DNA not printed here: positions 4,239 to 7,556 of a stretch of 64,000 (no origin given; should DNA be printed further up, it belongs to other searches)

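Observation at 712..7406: Three-gene operon encoding a GHKL-ATPase/transglutaminase membrane fusion plus two large unrecognisable proteins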

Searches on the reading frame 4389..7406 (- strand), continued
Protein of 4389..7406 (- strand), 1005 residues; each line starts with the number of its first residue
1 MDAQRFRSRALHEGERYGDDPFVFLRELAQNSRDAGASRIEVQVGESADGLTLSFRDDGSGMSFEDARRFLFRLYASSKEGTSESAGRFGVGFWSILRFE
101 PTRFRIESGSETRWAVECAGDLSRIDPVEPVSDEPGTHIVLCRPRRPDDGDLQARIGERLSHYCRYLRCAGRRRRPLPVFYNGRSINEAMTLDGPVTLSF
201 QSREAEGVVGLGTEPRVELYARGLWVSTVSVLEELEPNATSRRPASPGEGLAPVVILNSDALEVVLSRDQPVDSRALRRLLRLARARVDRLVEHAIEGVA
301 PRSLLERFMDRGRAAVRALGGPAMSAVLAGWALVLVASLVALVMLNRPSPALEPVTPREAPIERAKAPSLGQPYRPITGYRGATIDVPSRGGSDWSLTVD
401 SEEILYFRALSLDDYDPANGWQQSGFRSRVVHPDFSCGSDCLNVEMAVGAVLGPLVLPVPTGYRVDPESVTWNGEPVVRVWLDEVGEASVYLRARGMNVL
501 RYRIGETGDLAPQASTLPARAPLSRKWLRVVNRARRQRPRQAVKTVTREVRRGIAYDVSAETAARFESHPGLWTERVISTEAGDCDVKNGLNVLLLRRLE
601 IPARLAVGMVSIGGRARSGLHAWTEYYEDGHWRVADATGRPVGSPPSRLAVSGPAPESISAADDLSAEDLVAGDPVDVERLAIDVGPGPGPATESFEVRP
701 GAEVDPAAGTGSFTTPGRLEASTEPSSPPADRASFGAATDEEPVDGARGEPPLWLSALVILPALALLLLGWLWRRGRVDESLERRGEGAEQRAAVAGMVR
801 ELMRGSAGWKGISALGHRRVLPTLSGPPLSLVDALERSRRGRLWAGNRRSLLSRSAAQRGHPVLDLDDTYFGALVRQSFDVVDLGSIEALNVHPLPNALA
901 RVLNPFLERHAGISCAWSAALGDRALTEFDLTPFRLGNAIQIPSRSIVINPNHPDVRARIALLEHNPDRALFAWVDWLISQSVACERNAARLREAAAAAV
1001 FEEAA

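Call 14: find_related_loci(query=A1, collection=genome_contigs, flank=10000)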
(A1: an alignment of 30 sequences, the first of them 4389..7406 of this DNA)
Query A1 (1005 aa) in genome_contigs; peptide patterns used: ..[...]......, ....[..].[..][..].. (x = any residue, [..] = any of these).
260 stretches matched a pattern; 216 encode a relative of the query (tblastn E <= 1e-3); the best 80 are kept; 80 distinct loci.
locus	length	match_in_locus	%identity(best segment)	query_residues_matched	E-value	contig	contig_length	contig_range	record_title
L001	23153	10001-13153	38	6-998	9e-167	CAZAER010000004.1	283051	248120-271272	MAG TPA_asm: uncultured Bdellovibrionales bacterium isolate SRP287051_co1_183 genome assembly, contig: NODE_62_length_28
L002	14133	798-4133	45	6-998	5e-127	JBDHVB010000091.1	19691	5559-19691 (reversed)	MAG: Myxococcota bacterium isolate AS-MESO-OLR.103 NODE_8593_length_19691_cov_6.859845, whole genome shotgun sequence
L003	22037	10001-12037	43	6-646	5e-126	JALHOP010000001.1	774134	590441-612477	MAG: Myxococcota bacterium isolate bin.157 c_000000000023, whole genome shotgun sequence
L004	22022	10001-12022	43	6-641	3e-125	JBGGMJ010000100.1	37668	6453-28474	MAG: Myxococcota bacterium isolate bin.009 k141_2227470, whole genome shotgun sequence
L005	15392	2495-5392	32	6-997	2e-116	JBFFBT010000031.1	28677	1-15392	MAG: Myxococcota bacterium isolate Mix_mud12.2021.10.11 k141_2806036_length_28677_cov_9.0000, whole genome shotgun seque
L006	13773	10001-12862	34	1-1005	7e-116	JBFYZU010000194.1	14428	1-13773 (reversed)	MAG: Myxococcota bacterium isolate PPR_0446 k121_5698635, whole genome shotgun sequence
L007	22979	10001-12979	32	6-1004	4e-108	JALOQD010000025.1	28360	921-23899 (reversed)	MAG: Myxococcota bacterium isolate Prado146 scaffold_1718, whole genome shotgun sequence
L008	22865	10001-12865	39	6-997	1e-107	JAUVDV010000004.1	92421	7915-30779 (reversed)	MAG: Deltaproteobacteria bacterium isolate CSMAG_306 CSMAG_306_k141_2181306_length_92421_cov_17.0428, whole genome shotg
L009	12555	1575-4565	32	1-1005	9e-109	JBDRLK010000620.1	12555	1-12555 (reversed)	MAG: Pseudomonadota bacterium isolate MEGAHIT-group-1.774 k141_9547016, whole genome shotgun sequence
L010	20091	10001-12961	34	6-1002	7e-105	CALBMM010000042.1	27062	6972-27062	MAG TPA_asm: uncultured proteobacterium isolate SRR6227243_bin.109_CONCOCT_v1.1_MAG genome assembly, contig: ERZ795105.1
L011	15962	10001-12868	39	6-982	1e-104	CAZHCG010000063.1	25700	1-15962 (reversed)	MAG TPA_asm: uncultured Myxococcales bacterium isolate binchicken_co17_433 genome assembly, contig: NODE_5069_length_257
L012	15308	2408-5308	38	1-1002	4e-104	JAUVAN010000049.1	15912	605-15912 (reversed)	MAG: Deltaproteobacteria bacterium isolate CSMAG_220 CSMAG_220_k127_1691924_length_15912_cov_14.0000, whole genome shotg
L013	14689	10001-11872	40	4-638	7e-103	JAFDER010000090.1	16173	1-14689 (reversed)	MAG: Deltaproteobacteria bacterium isolate Meg19_46_Bin_197 Meg19_46_Bin_197_scaffold_11051, whole genome shotgun sequen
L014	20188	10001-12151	35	1-700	1e-102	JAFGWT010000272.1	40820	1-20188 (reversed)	MAG: Deltaproteobacteria bacterium isolate ZodW_Metabat.284 k87_11395064, whole genome shotgun sequence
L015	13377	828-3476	36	6-909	3e-102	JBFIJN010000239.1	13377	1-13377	MAG: Nannocystaceae bacterium isolate Mix_sand11.2021.09.Z.87 k141_2195513_length_13377_cov_20.5129, whole genome shotgu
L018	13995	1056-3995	33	3-1005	1e-99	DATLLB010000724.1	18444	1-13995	MAG TPA_asm: Enhygromyxa sp. isolate SMAG_U13737 k141_3065231, whole genome shotgun sequence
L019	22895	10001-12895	30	3-1004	8e-99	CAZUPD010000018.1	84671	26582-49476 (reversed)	MAG TPA_asm: uncultured Nannocystaceae bacterium isolate SRP334346_co1_110 genome assembly, contig: NODE_368_length_8467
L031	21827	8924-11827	33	5-1002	5e-94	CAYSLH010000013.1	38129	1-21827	MAG TPA_asm: uncultured Myxococcales bacterium isolate SRP163575_co1_108 genome assembly, contig: NODE_2007_length_38129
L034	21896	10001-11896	38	1-638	1e-91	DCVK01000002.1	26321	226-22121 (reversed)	MAG TPA_asm: Candidatus Aminicenantes bacterium UBA2190 UBA2190_contig_4007, whole genome shotgun sequence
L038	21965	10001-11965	36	1-642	6e-90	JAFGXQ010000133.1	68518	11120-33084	MAG: Deltaproteobacteria bacterium isolate ZodW_Metabat.4 k87_9752010, whole genome shotgun sequence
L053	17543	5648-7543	38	6-638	1e-84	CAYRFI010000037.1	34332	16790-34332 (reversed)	MAG TPA_asm: uncultured Thermoanaerobaculia bacterium isolate SRP214966_co6_200 genome assembly, contig: NODE_592_length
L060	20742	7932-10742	33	6-1001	4e-83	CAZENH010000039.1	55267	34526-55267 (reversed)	MAG TPA_asm: uncultured Myxococcales bacterium isolate binchicken_co150_700 genome assembly, contig: NODE_1141_length_55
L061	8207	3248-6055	35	6-1002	5e-83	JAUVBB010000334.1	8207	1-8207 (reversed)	MAG: Deltaproteobacteria bacterium isolate CSMAG_234 CSMAG_234_k127_5485121_length_8207_cov_35.0000, whole genome shotgu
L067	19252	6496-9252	35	6-982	1e-81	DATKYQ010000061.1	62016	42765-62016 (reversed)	MAG TPA_asm: Myxococcota bacterium isolate SMAG_U14223 k141_851915, whole genome shotgun sequence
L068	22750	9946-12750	35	6-997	6e-82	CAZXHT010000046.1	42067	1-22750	MAG TPA_asm: uncultured Myxococcales bacterium isolate binchicken_co100_415 genome assembly, contig: NODE_1265_length_42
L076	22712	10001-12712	36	6-1005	5e-80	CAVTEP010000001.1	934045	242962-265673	MAG: Candidatus Sulfomarinibacteraceae bacterium isolate MFD09779.bin.1.340 genome assembly, contig: contig_13058, whole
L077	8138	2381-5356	36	1-1005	5e-80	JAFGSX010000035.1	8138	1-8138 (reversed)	MAG: Deltaproteobacteria bacterium isolate Zod_Metabat.937 k87_995301, whole genome shotgun sequence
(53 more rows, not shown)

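Call 41: predict_structure(alignment_id=A3)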
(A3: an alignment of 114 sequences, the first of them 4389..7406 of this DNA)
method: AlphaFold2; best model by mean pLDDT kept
length: 1005 residues; sequences in the alignment: 114
mean_pLDDT: 83.8   pTM: 0.64
mean pLDDT of the five models: 83.8, 82.5, 82.2, 82.1, 82.0
residues with pLDDT >= 90: 660; 70-90: 167; 50-70: 46; < 50: 132
segments of 3 or more residues with pLDDT < 50: 347-366, 641-727, 729-752
pLDDT, mean of each block of 10 residues (from residue 1): 89 90 96 95 95 97 88 71 63 92 95 94 96 94 94 96 96 91 98 96 96 95 95 88 63 95 90 95 95 94 91 83 80 84 55 38 44 88 83 87 96 95 91 94 95 93 97 96 95 86 92 83 96 97 98 95 95 97 97 97 97 94 96 90 31 29 34 32 33 34 33 35 35 33 39 63 87 86 90 94 86 89 96 94 96 95 97 94 96 94 96 96 95 85 93 96 92 96 93 93 64
secondary structure, 60 per line:
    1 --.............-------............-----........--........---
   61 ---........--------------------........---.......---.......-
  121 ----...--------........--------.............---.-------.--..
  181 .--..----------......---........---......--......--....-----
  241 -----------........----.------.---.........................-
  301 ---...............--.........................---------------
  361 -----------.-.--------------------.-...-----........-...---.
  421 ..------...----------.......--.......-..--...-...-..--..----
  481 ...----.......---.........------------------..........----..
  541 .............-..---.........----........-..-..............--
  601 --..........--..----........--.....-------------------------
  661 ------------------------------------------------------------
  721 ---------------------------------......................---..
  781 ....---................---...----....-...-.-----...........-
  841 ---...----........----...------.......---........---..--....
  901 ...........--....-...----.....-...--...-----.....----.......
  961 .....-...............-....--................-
elements in order (helices of 4 or more, strands of 3 or more residues): H3-15 H23-34 E40-47 E50-57 H64-71 H92-99 E103-109 E113-119 E125-127 E136-143 H152-164 E179-181 E196-201 E205-212 E216-221 E224-229 H232-235 E252-259 H275-299 H304-318 H321-345 E397-399 E405-412 E414-416 E420-422 E429-431 E442-448 E451-457 E463-465 E481-483 E488-494 E498-506 H525-534 H539-553 H560-568 H573-580 H585-598 E603-612 E621-628 E631-635 H754-775 E779-784 H788-803 H814-817 E819-821 H831-839 E844-846 H851-858 E863-865 H872-878 H884-889 H897-911 E914-917 E926-930 E945-949 H954-965 H967-981 H983-986 H989-1004
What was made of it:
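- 4389..7406 (-): Gene 1 (1005 aa): membrane protein with an Hsp90-like GHKL ATPase and a TgpA-like transglutaminase. AF2 model mean pLDDT 83.8 (call 41).
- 6372..6446 (-): TM helix 1 (res about 321-345). Helix in the model (call 41).
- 5877..6299 (-): Periplasmic β-sandwich (res 370-510) with conserved Cys437/Cys441 and the LPVPTGY motif. AF2 strands with pLDDT > 90 (call 41).
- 5151..5486 (-): Disordered Pro/Ala/Ser/Gly-rich linker (res 641-752). pLDDT about 30-35 (call 41).
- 4392..5072 (-): Cytoplasmic α/β C-terminal domain (res 779-1005), no known family; invariant P822, near-invariant D930 (RDVDL motif). pLDDT about 90-96 (call 41).
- The AF2 model has pLDDT 83.8 and clear domain boundaries (call 41).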

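Call 44: search_protein_families(library=pfam, proteins=[L067:12057-14495:-, L053:1068-4469:+, L067:1404-3437:-, L031:20023-20829:+, L038:8094-9980:+, L060:17560-19197:-, L034:2844-5873:+, L019:8176-9789:+, L068:14344-15525:+, L061:1664-3205:+], max_evalue=0.001)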
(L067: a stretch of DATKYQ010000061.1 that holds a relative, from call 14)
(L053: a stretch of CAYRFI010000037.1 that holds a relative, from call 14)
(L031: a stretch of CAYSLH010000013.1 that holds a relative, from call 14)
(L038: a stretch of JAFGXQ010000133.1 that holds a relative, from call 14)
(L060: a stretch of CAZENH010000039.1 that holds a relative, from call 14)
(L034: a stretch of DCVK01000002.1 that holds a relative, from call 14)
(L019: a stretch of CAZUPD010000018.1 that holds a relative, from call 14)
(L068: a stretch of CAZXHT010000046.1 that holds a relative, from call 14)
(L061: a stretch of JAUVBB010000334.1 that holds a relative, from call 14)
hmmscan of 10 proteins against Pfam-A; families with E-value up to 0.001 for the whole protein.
L067:12057-14495:- (812 aa): 1 family
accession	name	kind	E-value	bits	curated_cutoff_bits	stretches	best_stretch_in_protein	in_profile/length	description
PF01464.25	SLT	-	6.6e-22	77.7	21.3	1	619-729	4-111/117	Transglycosylase SLT domain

L053:1068-4469:+ (1134 aa): 8 families
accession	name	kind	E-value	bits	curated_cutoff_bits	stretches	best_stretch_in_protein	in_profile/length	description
PF13646.12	HEAT_2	-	1.1e-27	96.6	27.7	3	518-596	8-87/88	HEAT repeats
PF00027.35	cNMP_binding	-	1e-15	57.9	27.5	1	1029-1111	2-89/89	Cyclic nucleotide-binding domain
PF02985.28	HEAT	-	5.5e-10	39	23.5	0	612-634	5-27/31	HEAT repeat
PF07690.21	MFS_1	-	1.7e-09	37.6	33.4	1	85-368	26-302/347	Major Facilitator Superfamily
PF03219.20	TLC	-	3.1e-07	30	21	1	139-446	139-475/491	TLC ATP/ADP transporter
PF13513.12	HEAT_EZ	-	5.1e-07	30.5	27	0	607-634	28-55/55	HEAT-like repeat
PF03130.22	HEAT_PBS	-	5.1e-05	23.9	20.9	0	623-649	1-27/27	PBS lyase HEAT-like repeat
PF00514.29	Arm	-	6.7e-05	23.2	20.6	0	642-663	16-37/41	Armadillo/beta-catenin-like repeat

L067:1404-3437:- (677 aa): 2 families
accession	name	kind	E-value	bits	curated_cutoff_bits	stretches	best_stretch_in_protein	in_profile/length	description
PF00593.30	TonB_dep_Rec_b-barrel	-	3.1e-19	70.6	27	1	282-637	111-434/436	TonB dependent receptor-like, beta-barrel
PF07715.20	Plug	-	9.1e-17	62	23.9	1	58-159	5-107/107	TonB-dependent Receptor Plug Domain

L031:20023-20829:+ (269 aa): 5 families
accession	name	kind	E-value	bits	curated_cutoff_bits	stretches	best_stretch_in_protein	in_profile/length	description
PF00106.31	adh_short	-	4.7e-57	193.1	26.6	1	7-198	1-192/195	short chain dehydrogenase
PF13561.12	adh_short_C2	-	1.4e-38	133.3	27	1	15-200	3-188/236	Enoyl-(Acyl carrier protein) reductase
PF08659.16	KR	-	5.5e-13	49.7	22.6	1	9-165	3-159/180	KR domain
PF02737.24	3HCDH_N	-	0.00024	21.5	22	1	17-62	9-54/180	3-hydroxyacyl-CoA dehydrogenase, NAD binding domain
PF01370.27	Epimerase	-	0.00035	20.5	20.9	1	9-164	1-151/240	NAD dependent epimerase/dehydratase family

L038:8094-9980:+ (629 aa): 17 families
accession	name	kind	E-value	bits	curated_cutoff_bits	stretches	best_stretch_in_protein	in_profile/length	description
PF00005.33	ABC_tran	-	1e-51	175.6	25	2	20-175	4-137/137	ABC transporter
PF12848.13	ABC_tran_Xtn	-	4e-25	88.2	25.9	1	216-297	3-84/85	ABC transporter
PF02463.25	SMC_N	-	1.6e-13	51.1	40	1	423-495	130-207/220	RecF/RecN/SMC N terminal domain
PF13304.12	AAA_21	-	7.3e-13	49.7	27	1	421-488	229-302/304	AAA domain, putative AbiEii toxin, Type IV TA system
PF16326.10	ABC_tran_CTD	-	1.3e-09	38.5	32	1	563-617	12-65/69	ABC transporter C-terminal domain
PF13191.12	AAA_16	-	1.7e-06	29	32.6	0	26-131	21-104/167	AAA ATPase domain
PF13401.12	AAA_22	-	6.4e-06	27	27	0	32-73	10-41/130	AAA domain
PF00004.35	AAA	-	2.4e-05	25.2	21.2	0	32-64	3-35/131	ATPase family associated with various cellular activities (AAA)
PF05729.18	NACHT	-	3.9e-05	24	26.7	0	30-50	3-23/167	NACHT domain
PF03193.22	RsgA_GTPase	-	7.4e-05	23.1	30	0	26-60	105-139/174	RsgA GTPase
PF13555.12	AAA_29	-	0.00013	22.1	27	0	337-353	22-38/61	P-loop containing region of AAA domain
PF13238.12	AAA_18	-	0.00018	22.4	29.4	0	340-385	1-49/128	AAA domain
PF00931.28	NB-ARC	-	0.00022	21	23.5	0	29-68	20-59/248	NB-ARC domain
PF00910.28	RNA_helicase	-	0.00027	21.8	21.5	0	341-385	2-45/105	RNA helicase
PF13476.12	AAA_23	-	0.00052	21.1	27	0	32-48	24-40/201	AAA domain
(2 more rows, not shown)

L060:17560-19197:- (545 aa): 6 families
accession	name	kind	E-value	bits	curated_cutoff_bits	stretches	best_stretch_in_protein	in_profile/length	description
PF00441.29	Acyl-CoA_dh_1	-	1.8e-31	109.7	22.4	1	256-404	2-149/150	Acyl-CoA dehydrogenase, C-terminal domain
PF02771.21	Acyl-CoA_dh_N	-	8.7e-25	87.7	22.9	1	37-143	5-113/113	Acyl-CoA dehydrogenase, N-terminal domain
PF02770.24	Acyl-CoA_dh_M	-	2e-22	79.6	33.3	1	147-243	1-97/97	Acyl-CoA dehydrogenase, middle domain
PF21343.2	ACAD9-ACADV_C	-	6e-09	36.7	27.8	1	437-521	14-99/120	ACAD9/ACADV, C-terminal domain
PF08028.16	Acyl-CoA_dh_2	-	1.1e-07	32.6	22.7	1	272-393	3-133/134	Acyl-CoA dehydrogenase, C-terminal domain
PF22924.1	ACOX_C_alpha1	-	4.5e-06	27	27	1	341-403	105-167/169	Acyl-CoA oxidase, C-alpha1 domain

L034:2844-5873:+ (1010 aa): 13 families
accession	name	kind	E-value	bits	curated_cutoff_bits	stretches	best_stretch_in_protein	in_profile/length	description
PF00069.31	Pkinase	-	7e-47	160.5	31.7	1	41-293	2-253/263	Protein kinase domain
PF07714.23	PK_Tyr_Ser-Thr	-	3.4e-39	135.1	23.1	1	42-300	3-256/258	Protein tyrosine and serine/threonine kinase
PF14559.12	TPR_19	-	1.5e-11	44.9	25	1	669-724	2-57/68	Tetratricopeptide repeat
PF13424.12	TPR_12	-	3e-09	37.4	30.1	1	663-723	8-76/77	Tetratricopeptide repeat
PF07719.23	TPR_2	-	9.4e-08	32.1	27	0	692-722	1-31/34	Tetratricopeptide repeat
PF13181.12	TPR_8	-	3.6e-07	30.3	25.7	0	693-718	2-27/34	Tetratricopeptide repeat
PF03109.22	ABC1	-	6.2e-07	29.2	22.9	1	84-185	119-215/244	ABC1 atypical kinase-like domain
PF00515.34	TPR_1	-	2.9e-06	27.3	27.8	1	692-719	1-28/34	Tetratricopeptide repeat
PF13432.12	TPR_16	-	9e-06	26.5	32.7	1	663-723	2-62/65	Tetratricopeptide repeat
PF12895.13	ANAPC3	-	1.6e-05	25.5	27.2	1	649-717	14-81/82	Anaphase-promoting complex, cyclosome, subunit 3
PF01636.29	APH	-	0.0001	22.6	23.2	1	136-185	147-198/239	Phosphotransferase enzyme family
PF17667.7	Pkinase_fungal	-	0.00012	21.4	24.1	1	154-239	304-383/387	Fungal protein kinase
PF13414.12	TPR_11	-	0.00034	20.7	26.8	1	665-702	1-38/42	TPR repeat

L019:8176-9789:+ (538 aa): 1 family
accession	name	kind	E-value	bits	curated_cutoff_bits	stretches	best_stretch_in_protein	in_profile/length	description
PF17517.7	IgGFc_binding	-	3.3e-54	184.6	25.6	1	204-514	2-297/297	IgGFc binding protein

L068:14344-15525:+ (394 aa): 0 families

L061:1664-3205:+ (514 aa): 0 families
